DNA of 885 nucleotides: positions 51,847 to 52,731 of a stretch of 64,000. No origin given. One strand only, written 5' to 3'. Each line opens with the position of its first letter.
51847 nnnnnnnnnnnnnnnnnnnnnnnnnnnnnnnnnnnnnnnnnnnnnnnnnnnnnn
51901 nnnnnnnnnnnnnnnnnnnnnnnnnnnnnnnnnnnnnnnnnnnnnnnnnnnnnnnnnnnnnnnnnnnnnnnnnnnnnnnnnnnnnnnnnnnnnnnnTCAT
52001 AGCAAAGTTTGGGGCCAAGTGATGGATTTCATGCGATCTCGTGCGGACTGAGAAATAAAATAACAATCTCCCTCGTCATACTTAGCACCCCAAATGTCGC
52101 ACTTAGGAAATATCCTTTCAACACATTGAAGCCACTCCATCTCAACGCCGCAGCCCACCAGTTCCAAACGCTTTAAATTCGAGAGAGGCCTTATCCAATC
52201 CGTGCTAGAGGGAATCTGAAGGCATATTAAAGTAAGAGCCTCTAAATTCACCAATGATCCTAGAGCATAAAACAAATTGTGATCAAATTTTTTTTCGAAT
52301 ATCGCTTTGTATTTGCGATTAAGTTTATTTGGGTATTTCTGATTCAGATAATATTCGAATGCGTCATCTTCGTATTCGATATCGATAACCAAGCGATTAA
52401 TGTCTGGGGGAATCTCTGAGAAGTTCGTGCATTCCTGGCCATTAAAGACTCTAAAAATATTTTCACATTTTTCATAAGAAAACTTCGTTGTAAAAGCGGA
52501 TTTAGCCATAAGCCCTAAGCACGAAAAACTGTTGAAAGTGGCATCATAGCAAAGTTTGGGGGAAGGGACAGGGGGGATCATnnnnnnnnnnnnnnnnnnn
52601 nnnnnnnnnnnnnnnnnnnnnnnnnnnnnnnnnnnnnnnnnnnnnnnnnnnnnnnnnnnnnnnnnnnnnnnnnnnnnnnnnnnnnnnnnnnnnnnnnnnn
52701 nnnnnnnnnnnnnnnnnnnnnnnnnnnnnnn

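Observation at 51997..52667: Eukaryote-like LRR protein gene, low-GC, wedged against tRNA-Cys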

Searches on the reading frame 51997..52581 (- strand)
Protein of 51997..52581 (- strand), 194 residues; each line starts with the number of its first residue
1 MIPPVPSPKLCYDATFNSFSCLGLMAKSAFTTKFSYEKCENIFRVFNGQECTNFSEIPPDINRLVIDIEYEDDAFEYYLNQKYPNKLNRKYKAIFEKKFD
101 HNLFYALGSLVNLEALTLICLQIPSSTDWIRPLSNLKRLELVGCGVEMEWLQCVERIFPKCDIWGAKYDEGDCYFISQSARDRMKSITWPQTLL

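Call 6: search_protein_families(library=pfam, proteins=[window:51997-52581:-], max_evalue=1)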
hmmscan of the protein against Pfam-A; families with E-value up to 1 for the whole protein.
window:51997-52581:- (194 aa): 0 families

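Call 8: find_homologous_proteins(query=window:51997-52581:-, max_evalue=0.01)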
Query window:51997-52581:- (194 aa): 1 proteins with E <= 0.01 among 17 candidates.
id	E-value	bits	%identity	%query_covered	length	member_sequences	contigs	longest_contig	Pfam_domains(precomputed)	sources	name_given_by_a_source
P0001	1.7e-113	395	100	88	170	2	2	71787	-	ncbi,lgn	-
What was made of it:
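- Tried and rejected: The word-indexed homology search returned only the protein itself (call 8).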

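Call 11: find_encoding_contigs(protein=P0001, flank=5000)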
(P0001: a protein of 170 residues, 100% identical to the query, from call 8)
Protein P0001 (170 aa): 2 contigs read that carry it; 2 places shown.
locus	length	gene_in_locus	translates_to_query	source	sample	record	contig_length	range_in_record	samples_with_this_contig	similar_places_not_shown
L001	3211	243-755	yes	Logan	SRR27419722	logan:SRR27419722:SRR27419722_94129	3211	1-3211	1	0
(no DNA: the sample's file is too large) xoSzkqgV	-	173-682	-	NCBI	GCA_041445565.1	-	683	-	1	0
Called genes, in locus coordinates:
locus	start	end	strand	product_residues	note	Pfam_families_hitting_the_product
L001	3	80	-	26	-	?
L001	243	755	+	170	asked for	-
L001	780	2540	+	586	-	PF01368:DHH, PF02272:DHHA1, PF17768:RecJ_OB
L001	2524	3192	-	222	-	-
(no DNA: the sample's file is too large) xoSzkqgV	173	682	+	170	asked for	?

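Call 18: predict_structure(protein=P0001)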
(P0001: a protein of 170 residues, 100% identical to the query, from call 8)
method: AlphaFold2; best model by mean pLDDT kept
length: 170 residues; sequences in the alignment: 1
mean_pLDDT: 35.0   pTM: 0.28
mean pLDDT of the five models: 35.0, 34.6, 32.5, 32.2, 26.8
residues with pLDDT >= 90: 0; 70-90: 0; 50-70: 4; < 50: 166
segments of 3 or more residues with pLDDT < 50: 1-123, 127-130, 132-170
pLDDT, mean of each block of 10 residues (from residue 1): 26 26 28 32 39 43 41 32 29 28 26 36 48 46 43 40 31
secondary structure, 60 per line:
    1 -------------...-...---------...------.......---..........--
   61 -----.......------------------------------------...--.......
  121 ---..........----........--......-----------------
elements in order: E39-45 H49-58 E66-72 E114-120 H124-133 E138-145 E148-153

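Call 19: search_protein_representatives(protein=P0001)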
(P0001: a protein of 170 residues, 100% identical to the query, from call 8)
Query: 170 residues. Proteins with E-value up to 0.001 (for the whole library): 8; up to 1e-10: 2; up to 1e-30: 1. The best 8 are listed.
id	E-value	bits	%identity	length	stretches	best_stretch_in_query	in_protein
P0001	2.1e-114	395.6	100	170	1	1-170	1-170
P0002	4.0e-12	62.5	40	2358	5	103-126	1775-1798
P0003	5.4e-09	52.4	31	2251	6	23-64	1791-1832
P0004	1.8e-05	40.9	39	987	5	80-127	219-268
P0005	3.6e-04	36.6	42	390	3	82-120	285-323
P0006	4.0e-04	36.5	41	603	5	73-120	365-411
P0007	4.1e-04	36.4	36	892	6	51-117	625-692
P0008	8.9e-04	35.4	35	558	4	104-142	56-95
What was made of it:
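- Only the protein itself was found among 5.8 billion clusters and 1.84 billion representatives, apart from LRR-motif hits (calls 8, 19). There are no homologues, so no evidence of purifying selection is available (calls 8, 19). No homologue exists anywhere else (call 19).
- Tried and rejected: The exhaustive HMMER search found no true homologue (call 19).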

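Call 21: search_protein_families(library=pfam, proteins=[P0002, P0003, P0004, P0005, P0006, P0007, P0008], max_evalue=0.01)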
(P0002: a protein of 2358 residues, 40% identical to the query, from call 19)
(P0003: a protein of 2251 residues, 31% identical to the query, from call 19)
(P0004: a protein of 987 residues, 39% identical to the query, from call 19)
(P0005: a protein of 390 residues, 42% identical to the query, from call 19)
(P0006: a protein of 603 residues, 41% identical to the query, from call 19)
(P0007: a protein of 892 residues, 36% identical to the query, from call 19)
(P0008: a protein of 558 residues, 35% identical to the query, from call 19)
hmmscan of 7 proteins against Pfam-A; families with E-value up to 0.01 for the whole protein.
P0002 (2358 aa): 10 families
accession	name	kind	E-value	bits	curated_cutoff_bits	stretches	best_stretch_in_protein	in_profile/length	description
PF13855.12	LRR_8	-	2.1e-44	149.5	27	0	1812-1844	27-59/61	Leucine rich repeat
PF00531.28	Death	-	6.7e-37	125.9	22.6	3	527-606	2-84/86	Death domain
PF05729.18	NACHT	-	2.2e-18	67.1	26.7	1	714-883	3-166/167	NACHT domain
PF22560.2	GMT-wHTH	-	8.6e-10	39.4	27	0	1981-2021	37-76/82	GMT-like wHTH domain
PF07723.19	LRR_2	-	7.7e-07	29.9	20.9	0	2251-2266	1-15/26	Leucine Rich Repeat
PF20690.3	bDLD3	-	2.7e-06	27.7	27.1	0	189-260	9-68/73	Bacterial Death-like domain 3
PF00560.39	LRR_1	-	2.8e-06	26.8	20.6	0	1835-1849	1-14/23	Leucine Rich Repeat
PF00240.29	ubiquitin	-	5.5e-05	23.3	25.4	1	96-167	1-69/72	Ubiquitin family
PF25199.1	nSTAND_NTPase5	-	6.1e-05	23.3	34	1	713-764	43-93/145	Novel STAND NTPase 5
PF05770.16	Ins134_P3_kin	-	0.0001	22.4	23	0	1286-1328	73-114/201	Inositol 1,3,4-trisphosphate 5/6-kinase ATP-grasp domain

P0003 (2251 aa): 5 families
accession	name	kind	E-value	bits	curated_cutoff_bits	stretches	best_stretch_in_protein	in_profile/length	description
PF17998.7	AgI_II_C2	-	3.6e-33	115.5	27.1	7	1885-1994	10-125/148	Cell surface antigen I/II C2 terminal domain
PF01433.26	Peptidase_M1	-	2.1e-11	44.3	27.7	0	1612-1701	97-190/218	Peptidase family M1 domain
PF05979.17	DUF896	-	5.2e-11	42.7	24.2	0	1781-1796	44-59/64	Bacterial protein of unknown function (DUF896)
PF04536.20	TPM_phosphatase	-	8.6e-07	29.4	22.1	0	1932-2002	35-109/125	TPM domain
PF21929.2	GpP_4th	-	0.0023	18.3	27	0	1912-1954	33-75/87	Mu phage baseplate assembly protein GpP, fourth domain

P0004 (987 aa): 19 families
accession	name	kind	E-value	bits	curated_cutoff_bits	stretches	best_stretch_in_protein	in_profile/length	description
PF23598.1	LRR_14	-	1.8e-76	257.6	40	7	8-94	36-120/353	Leucine-rich repeat region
PF13855.12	LRR_8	-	2.7e-57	190.8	27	11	65-123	1-61/61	Leucine rich repeat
PF12799.13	LRR_4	-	7.8e-49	163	27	7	180-221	1-42/44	Leucine Rich repeats (2 copies)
PF00560.39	LRR_1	-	1.2e-31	102.3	20.6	0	112-133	1-23/23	Leucine Rich Repeat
PF16095.11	COR-A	-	1.7e-28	99.8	35.3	1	546-698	1-142/143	C-terminal of Roc, COR-A domain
PF08477.19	Roc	-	5.4e-23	81.9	27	1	371-489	1-119/119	Ras of Complex, Roc, domain of DAPkinase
PF23286.1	LRR_13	-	3e-20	73.3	30.1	3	249-320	3-76/210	Disease resistance protein RPS4B-like, leucine-rich repeats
PF25019.1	LRR_R13L1-DRL21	-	1.7e-18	67.2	27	4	250-303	70-125/127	R13L1/DRL21 LRRs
PF25013.1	LRR_Zer-1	-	2.8e-15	57.1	27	2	246-313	5-72/137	Zer-1-like, Leucine-rich repeats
PF25497.1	COR-B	-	7.2e-14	52.3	27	1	714-852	2-143/145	C-terminal of Roc, COR-B domain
PF00071.28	Ras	-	2.5e-09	37.3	21.6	1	371-501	1-127/162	Ras family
PF00025.27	Arf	-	8.7e-07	29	22.3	1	367-505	12-142/174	ADP-ribosylation factor family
PF13516.12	LRR_6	-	1.1e-06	28.7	23.4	0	202-216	2-16/24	Leucine Rich repeat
PF24048.1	LRR_NXF1-5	-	3.3e-06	27.1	30.5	0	9-74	47-108/142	NXF1/2/3/5 leucine-rich repeat domain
PF04670.18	Gtr1_RagA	-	5e-05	23.3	22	1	371-493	1-126/232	Gtr1/RagA G protein conserved region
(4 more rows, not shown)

P0005 (390 aa): 15 families
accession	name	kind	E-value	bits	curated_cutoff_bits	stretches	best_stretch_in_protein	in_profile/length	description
PF13855.12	LRR_8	-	1.7e-48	162.6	27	6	199-256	2-61/61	Leucine rich repeat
PF12799.13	LRR_4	-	2.7e-39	132.7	27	6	314-352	2-40/44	Leucine Rich repeats (2 copies)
PF23598.1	LRR_14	-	1.7e-31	109.7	40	2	263-383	43-163/353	Leucine-rich repeat region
PF00560.39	LRR_1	-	1.1e-30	99.5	20.6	3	337-358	1-23/23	Leucine Rich Repeat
PF23211.1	LRR_LRWD1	-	5.3e-11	43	28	2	258-331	33-104/190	Leucine-rich repeat and WD repeat-containing protein 1, LRR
PF25019.1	LRR_R13L1-DRL21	-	1.1e-09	38.6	27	0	307-367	63-125/127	R13L1/DRL21 LRRs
PF14580.12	LRR_9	-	2.9e-09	37.2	30.5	2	249-353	24-130/175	Leucine-rich repeat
PF24048.1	LRR_NXF1-5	-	7.1e-07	29.3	30.5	0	256-324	46-115/142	NXF1/2/3/5 leucine-rich repeat domain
PF03931.21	Skp1_POZ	-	1.3e-06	28.9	21.9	1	27-80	3-57/62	Skp1 family, tetramerisation domain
PF13306.12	LRR_5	-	6.1e-06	26.6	27.7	1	244-353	11-117/127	BspA type Leucine rich repeat region (6 copies)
PF15649.12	Tox-REase-7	-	8.7e-06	26.4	25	0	331-358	9-37/84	Restriction endonuclease fold toxin 7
PF13516.12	LRR_6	-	0.00028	21.1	23.4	0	336-349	3-16/24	Leucine Rich repeat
PF23286.1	LRR_13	-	0.00032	20.9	30.1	0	209-276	15-83/210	Disease resistance protein RPS4B-like, leucine-rich repeats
PF19930.4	DUF6393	-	0.0017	19.3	26.9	0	279-298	75-94/96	Family of unknown function (DUF6393)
PF17126.11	RsmF_methylt_CI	-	0.0094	16.4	27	0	339-364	12-37/61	RsmF rRNA methyltransferase first C-terminal domain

P0006 (603 aa): 9 families
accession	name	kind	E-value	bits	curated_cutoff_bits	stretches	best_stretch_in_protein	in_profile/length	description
PF23598.1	LRR_14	-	1.6e-53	182.1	40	4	347-482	40-172/353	Leucine-rich repeat region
PF12799.13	LRR_4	-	6.4e-21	74.4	27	3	210-249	1-39/44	Leucine Rich repeats (2 copies)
PF13855.12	LRR_8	-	3.2e-17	62.5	27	6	186-242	1-58/61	Leucine rich repeat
PF25019.1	LRR_R13L1-DRL21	-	2.2e-14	53.9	27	0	161-218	70-125/127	R13L1/DRL21 LRRs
PF23286.1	LRR_13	-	1.2e-09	38.7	30.1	0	234-305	4-75/210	Disease resistance protein RPS4B-like, leucine-rich repeats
PF25013.1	LRR_Zer-1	-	4.6e-08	33.7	27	0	374-435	4-64/137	Zer-1-like, Leucine-rich repeats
PF24758.1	LRR_At5g56370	-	7.5e-08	32.7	27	0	131-193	10-68/227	FBD-associated F-box protein At5g56370, LRR repeats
PF00560.39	LRR_1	-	0.00026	20.9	20.6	0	379-400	1-23/23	Leucine Rich Repeat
PF23952.1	LRR_EndoS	-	0.0016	19.1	27.9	0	383-452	28-109/116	Endo-beta-N-acetylglucosaminidase EndoS LRR domain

P0007 (892 aa): 7 families
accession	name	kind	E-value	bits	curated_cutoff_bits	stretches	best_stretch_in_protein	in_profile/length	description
PF23598.1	LRR_14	-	7.4e-75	252.3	40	7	383-516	15-146/353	Leucine-rich repeat region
PF12799.13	LRR_4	-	5e-30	103.3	27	3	105-139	2-39/44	Leucine Rich repeats (2 copies)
PF13855.12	LRR_8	-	8e-30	102.8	27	6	82-139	2-61/61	Leucine rich repeat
PF25019.1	LRR_R13L1-DRL21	-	1.5e-16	60.9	27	1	123-208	33-125/127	R13L1/DRL21 LRRs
PF23286.1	LRR_13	-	2.5e-05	24.5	30.1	0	667-729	30-93/210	Disease resistance protein RPS4B-like, leucine-rich repeats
PF24758.1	LRR_At5g56370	-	7.2e-05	23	27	0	554-614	12-72/227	FBD-associated F-box protein At5g56370, LRR repeats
PF00560.39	LRR_1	-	0.00024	21.1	20.6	0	443-463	2-23/23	Leucine Rich Repeat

P0008 (558 aa): 6 families
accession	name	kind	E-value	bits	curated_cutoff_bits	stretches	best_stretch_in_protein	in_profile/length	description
PF12799.13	LRR_4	-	2.7e-21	75.6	27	3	414-452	5-44/44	Leucine Rich repeats (2 copies)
PF13855.12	LRR_8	-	1e-09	38.4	27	1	412-466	3-61/61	Leucine rich repeat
PF23598.1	LRR_14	-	1.9e-05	24.1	40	1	401-508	13-124/353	Leucine-rich repeat region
PF00560.39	LRR_1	-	5.9e-05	22.9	20.6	0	412-428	2-20/23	Leucine Rich Repeat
PF14580.12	LRR_9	-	7.7e-05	22.8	30.5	1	414-491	46-128/175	Leucine-rich repeat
PF13516.12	LRR_6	-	0.00087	19.6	23.4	0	409-424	2-17/24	Leucine Rich repeat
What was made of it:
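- On Leucine-rich repeat proteins (Pfam clan LRR): Six of seven weak HMMER hits in 1.84 billion proteins are LRR proteins aligned to residues ~80-142 (calls 19, 21).
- Some weak hits are eukaryotic-type NLR or ROCO LRR proteins (call 21).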

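Call 25: find_related_loci(query=P0001, collection=viral_contigs, flank=5000)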
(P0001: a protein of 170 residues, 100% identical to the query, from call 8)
Query P0001 (170 aa) in viral_contigs; peptide patterns used: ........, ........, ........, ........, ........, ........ (x = any residue, [..] = any of these).
3 stretches matched a pattern, but none encodes a relative of the query by tblastn (E <= 1e-3).
